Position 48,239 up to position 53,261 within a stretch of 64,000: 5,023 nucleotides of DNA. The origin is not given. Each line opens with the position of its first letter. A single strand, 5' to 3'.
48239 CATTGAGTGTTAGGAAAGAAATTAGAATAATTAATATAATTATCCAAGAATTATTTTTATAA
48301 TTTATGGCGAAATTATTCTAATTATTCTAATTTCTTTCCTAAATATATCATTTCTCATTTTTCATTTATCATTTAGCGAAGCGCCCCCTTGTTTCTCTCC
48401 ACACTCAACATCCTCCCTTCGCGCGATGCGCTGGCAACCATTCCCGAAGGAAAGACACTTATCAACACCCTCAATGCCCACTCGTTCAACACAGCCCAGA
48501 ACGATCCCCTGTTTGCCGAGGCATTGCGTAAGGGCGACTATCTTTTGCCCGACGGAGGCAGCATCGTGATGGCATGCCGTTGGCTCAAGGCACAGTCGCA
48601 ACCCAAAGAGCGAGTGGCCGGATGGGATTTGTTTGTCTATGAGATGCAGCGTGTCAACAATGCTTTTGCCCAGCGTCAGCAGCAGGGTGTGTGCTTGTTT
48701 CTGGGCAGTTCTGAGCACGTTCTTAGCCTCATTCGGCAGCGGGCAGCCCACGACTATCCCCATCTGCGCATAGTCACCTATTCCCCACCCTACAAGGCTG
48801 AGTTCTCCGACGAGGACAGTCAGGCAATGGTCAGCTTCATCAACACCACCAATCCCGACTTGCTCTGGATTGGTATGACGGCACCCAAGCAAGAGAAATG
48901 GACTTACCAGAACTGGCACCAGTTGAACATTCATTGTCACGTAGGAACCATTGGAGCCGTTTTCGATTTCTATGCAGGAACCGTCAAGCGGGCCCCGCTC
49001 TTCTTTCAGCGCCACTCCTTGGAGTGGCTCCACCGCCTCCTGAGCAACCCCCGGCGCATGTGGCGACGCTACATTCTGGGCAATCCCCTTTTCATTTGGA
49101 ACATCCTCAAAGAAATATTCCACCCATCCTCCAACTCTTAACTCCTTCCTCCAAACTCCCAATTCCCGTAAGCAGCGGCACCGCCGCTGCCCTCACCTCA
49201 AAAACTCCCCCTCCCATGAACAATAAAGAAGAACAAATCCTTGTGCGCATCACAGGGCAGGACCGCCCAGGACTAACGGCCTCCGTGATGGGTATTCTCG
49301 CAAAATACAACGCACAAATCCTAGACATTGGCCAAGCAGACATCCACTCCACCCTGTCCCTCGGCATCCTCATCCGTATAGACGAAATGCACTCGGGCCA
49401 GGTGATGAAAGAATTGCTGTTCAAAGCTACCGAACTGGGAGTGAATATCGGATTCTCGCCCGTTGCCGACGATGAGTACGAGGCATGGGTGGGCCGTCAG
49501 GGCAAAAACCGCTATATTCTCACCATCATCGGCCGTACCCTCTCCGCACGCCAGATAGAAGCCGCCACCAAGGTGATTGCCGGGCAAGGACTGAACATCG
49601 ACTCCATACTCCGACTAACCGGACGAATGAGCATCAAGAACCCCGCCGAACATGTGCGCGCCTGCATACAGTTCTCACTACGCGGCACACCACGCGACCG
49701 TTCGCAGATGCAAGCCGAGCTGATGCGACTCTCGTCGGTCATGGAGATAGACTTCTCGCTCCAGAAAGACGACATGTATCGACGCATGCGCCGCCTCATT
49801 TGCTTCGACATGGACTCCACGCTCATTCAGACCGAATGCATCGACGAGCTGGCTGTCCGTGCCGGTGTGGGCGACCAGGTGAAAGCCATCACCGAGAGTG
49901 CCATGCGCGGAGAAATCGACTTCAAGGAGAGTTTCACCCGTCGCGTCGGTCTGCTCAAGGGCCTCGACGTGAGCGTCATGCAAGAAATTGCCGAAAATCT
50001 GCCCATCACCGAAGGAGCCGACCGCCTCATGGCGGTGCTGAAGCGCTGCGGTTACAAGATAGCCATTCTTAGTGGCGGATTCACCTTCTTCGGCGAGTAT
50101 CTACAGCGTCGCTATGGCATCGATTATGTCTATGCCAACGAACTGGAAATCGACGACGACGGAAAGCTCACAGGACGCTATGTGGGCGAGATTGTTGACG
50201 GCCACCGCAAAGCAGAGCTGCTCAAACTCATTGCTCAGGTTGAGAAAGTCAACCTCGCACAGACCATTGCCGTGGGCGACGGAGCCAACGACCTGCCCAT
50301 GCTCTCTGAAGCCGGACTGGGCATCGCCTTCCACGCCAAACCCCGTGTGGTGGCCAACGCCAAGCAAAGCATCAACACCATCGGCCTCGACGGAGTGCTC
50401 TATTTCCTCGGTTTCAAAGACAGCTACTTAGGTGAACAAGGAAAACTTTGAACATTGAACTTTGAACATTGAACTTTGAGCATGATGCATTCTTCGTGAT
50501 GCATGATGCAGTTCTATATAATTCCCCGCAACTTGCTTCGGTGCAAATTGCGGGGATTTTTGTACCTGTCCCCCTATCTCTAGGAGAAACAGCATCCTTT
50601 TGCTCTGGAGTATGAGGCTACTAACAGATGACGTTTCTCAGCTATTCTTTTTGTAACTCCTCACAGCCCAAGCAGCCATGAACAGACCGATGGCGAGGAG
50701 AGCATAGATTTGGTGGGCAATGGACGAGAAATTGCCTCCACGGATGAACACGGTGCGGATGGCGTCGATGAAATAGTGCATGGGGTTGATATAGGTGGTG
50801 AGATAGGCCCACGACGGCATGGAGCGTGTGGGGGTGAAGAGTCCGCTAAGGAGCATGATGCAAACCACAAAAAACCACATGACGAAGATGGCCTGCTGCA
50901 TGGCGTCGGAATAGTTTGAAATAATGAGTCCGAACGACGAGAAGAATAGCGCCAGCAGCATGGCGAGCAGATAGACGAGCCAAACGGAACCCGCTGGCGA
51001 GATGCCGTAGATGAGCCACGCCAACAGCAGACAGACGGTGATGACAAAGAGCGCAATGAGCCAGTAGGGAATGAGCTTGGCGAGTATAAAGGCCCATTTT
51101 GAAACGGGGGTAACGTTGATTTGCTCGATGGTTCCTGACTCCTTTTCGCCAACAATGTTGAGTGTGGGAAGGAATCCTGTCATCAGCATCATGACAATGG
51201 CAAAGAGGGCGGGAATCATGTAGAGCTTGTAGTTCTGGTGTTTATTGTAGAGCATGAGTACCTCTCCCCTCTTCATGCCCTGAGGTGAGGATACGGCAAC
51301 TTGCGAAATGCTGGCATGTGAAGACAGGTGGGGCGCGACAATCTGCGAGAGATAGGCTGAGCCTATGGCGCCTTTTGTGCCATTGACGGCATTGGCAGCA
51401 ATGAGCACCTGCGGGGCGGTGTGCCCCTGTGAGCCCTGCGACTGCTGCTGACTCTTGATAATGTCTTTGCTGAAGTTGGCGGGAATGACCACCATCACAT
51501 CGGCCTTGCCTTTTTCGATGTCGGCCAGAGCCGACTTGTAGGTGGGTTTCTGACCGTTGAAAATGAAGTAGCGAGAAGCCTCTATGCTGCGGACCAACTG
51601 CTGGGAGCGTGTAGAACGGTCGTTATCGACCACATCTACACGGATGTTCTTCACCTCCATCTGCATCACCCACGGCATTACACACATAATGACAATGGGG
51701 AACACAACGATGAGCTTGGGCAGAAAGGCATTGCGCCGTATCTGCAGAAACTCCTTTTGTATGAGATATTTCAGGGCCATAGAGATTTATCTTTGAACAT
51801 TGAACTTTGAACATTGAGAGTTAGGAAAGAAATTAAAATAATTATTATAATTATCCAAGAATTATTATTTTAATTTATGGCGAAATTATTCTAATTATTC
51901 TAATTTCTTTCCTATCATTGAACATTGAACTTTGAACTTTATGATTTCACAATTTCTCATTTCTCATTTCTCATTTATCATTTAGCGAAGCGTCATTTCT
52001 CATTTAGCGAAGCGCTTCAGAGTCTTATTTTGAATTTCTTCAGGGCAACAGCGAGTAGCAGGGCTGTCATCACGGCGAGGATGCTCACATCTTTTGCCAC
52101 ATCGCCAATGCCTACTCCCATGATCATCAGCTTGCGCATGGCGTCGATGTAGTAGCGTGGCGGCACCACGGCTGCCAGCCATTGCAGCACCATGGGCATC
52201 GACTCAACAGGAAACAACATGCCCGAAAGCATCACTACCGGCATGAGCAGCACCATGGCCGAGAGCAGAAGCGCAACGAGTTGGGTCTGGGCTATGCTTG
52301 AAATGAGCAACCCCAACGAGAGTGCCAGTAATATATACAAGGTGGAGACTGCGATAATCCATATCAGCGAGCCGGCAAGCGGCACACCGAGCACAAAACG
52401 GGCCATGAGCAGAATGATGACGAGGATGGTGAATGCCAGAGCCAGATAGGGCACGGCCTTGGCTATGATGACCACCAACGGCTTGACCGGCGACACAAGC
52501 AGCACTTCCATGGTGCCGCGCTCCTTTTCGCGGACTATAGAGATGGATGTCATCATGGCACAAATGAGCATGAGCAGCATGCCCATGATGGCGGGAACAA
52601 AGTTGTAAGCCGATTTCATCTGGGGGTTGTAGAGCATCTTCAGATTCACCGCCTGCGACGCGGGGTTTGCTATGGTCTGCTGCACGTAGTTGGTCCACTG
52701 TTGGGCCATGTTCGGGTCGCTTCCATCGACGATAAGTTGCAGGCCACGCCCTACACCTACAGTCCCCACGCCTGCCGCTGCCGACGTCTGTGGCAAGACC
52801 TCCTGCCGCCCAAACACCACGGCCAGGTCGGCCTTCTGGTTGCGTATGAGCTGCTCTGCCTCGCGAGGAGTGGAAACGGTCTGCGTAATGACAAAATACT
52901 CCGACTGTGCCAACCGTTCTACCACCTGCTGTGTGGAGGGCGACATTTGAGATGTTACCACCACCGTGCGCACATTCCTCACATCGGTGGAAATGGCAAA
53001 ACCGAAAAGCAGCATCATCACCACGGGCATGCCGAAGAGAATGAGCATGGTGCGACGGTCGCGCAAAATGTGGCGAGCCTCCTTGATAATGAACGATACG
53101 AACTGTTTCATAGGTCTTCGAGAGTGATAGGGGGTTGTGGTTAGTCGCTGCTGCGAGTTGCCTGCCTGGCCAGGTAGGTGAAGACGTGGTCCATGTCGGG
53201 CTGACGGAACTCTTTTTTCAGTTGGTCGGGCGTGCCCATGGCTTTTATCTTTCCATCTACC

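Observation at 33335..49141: Teichoic-acid-style, phosphodiester-rich glycopolymer locus in a Gram-negative Bacteroidota genome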

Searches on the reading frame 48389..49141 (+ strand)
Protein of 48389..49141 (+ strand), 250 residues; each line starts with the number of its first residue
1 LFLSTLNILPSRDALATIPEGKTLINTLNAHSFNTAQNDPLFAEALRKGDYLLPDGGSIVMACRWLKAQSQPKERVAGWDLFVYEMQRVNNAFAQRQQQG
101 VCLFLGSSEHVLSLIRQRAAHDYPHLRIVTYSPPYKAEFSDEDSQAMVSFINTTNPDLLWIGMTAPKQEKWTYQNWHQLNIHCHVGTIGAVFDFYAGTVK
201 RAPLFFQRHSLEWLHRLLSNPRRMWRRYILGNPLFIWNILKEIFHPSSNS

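Call 4: search_protein_families(library=pfam, proteins=[window:48389-49141:+], max_evalue=0.01)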
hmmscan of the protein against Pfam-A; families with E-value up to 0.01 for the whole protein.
window:48389-49141:+ (250 aa): 1 family
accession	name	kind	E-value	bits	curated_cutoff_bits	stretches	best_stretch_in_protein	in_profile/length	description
PF03808.19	Glyco_tran_WecG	-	9.9e-51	172.3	27.4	1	50-228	2-168/168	Glycosyl transferase WecG/TagA/CpsF family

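Call 10: search_protein_families(library=ncbifam, proteins=[window:48389-49141:+], max_evalue=0.001)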
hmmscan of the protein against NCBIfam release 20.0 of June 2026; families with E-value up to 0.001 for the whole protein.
window:48389-49141:+ (250 aa): 4 families
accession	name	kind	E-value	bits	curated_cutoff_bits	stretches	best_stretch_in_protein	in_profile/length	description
TIGR00696.1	wecG_tagA_cpsF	superfamily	4.7e-37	127.4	69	1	46-232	3-177/178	WecB/TagA/CpsF family glycosyltransferase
NF041710.1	UDPacetylman_taseTarA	equivalog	2.8e-31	108.9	350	1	24-242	41-243/247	N-acetylglucosaminyldiphosphoundecaprenol N-acetyl-beta-D-mannosaminyltransferase TarA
NF041872.1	EPS_EpsA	equivalog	1.1e-28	100.3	500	1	27-245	51-260/265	exopolysaccharide biosynthesis glycosyltransferase EpsA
NF002980.1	PRK03692.1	equivalog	2.2e-25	89.5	323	1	24-228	35-226/240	lipopolysaccharide N-acetylmannosaminouronosyltransferase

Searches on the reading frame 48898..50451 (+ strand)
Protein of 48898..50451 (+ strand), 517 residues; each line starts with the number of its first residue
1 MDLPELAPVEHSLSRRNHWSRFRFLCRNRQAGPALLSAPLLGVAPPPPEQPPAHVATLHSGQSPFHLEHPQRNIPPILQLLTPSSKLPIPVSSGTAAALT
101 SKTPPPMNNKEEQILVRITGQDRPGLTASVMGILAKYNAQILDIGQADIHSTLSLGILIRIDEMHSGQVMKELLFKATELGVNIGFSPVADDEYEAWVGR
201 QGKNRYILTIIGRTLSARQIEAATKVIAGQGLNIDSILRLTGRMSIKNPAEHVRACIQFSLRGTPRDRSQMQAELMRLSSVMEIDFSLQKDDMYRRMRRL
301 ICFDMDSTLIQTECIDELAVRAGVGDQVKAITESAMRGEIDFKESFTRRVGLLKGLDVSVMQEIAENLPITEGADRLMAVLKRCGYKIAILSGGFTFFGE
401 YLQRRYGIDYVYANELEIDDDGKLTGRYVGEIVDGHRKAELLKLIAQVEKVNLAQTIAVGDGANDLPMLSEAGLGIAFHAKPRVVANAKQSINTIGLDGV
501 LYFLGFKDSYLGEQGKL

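Call 4: search_protein_families(library=pfam, proteins=[window:48898-50451:+], max_evalue=0.01)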
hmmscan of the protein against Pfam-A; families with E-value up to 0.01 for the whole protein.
window:48898-50451:+ (517 aa): 7 families
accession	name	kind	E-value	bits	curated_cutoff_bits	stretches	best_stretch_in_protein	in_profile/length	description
PF13740.12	ACT_6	-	2.1e-27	95.3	23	1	112-186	1-75/76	ACT domain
PF12710.13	HAD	-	1.6e-22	81.3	27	1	302-469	2-188/189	haloacid dehalogenase-like hydrolase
PF00702.32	Hydrolase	-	4e-22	80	26.4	1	299-473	2-191/191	haloacid dehalogenase-like hydrolase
PF08282.18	Hydrolase_3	-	2.6e-12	47.4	20.9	1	434-504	184-255/255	haloacid dehalogenase-like hydrolase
PF01842.31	ACT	-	2.9e-05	24.2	27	1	115-173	2-61/66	ACT domain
PF06888.18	Put_Phosphatase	-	3e-05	24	27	1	300-466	2-182/234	Putative Phosphatase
PF21086.3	ACT_PSP_2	-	0.00015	22.2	24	1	208-286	5-74/77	ACT domain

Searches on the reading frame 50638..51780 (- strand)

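Call 8: search_protein_families(library=pfam, proteins=[window:50638-51780:-], max_evalue=0.001)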
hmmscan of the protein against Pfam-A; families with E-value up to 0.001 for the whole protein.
window:50638-51780:- (380 aa): 5 families
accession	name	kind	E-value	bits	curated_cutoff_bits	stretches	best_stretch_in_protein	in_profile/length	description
PF12698.13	ABC2_membrane_3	-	1.3e-50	172.9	31.6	1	24-370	7-343/347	ABC-2 family transporter protein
PF01061.29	ABC2_membrane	-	1.2e-26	94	26.9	1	189-345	52-210/211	ABC-2 type transporter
PF12679.13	ABC2_membrane_2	-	2.9e-11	43.6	27.2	1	6-376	3-278/283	ABC-2 family transporter protein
PF14965.11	BRI3BP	-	1.1e-05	25.4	27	1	189-329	36-162/179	Negative regulator of p53/TP53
PF12730.13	ABC2_membrane_4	-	0.00023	21.6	27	0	180-281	43-147/179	ABC-2 family transporter protein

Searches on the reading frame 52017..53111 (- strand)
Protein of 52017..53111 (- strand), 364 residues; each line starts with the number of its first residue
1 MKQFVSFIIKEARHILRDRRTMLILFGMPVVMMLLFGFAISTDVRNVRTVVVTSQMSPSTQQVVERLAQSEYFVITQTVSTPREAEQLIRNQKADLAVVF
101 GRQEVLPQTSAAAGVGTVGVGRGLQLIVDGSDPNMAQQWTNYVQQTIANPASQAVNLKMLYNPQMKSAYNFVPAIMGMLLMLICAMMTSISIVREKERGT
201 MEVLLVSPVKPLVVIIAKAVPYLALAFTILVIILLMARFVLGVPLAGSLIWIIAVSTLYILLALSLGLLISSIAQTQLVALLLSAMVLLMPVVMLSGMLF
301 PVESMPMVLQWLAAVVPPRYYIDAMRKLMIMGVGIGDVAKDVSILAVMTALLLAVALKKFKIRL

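Call 8: search_protein_families(library=pfam, proteins=[window:52017-53111:-], max_evalue=0.001)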
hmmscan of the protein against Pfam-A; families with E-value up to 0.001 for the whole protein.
window:52017-53111:- (364 aa): 3 families
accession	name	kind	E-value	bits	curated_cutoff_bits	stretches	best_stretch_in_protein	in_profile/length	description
PF12698.13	ABC2_membrane_3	-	5.6e-55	187.2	31.6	1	20-357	2-346/347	ABC-2 family transporter protein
PF01061.29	ABC2_membrane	-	5.8e-31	108.1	26.9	1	125-329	4-210/211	ABC-2 type transporter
PF12679.13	ABC2_membrane_2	-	3e-20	73.1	27.2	1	9-358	5-276/283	ABC-2 family transporter protein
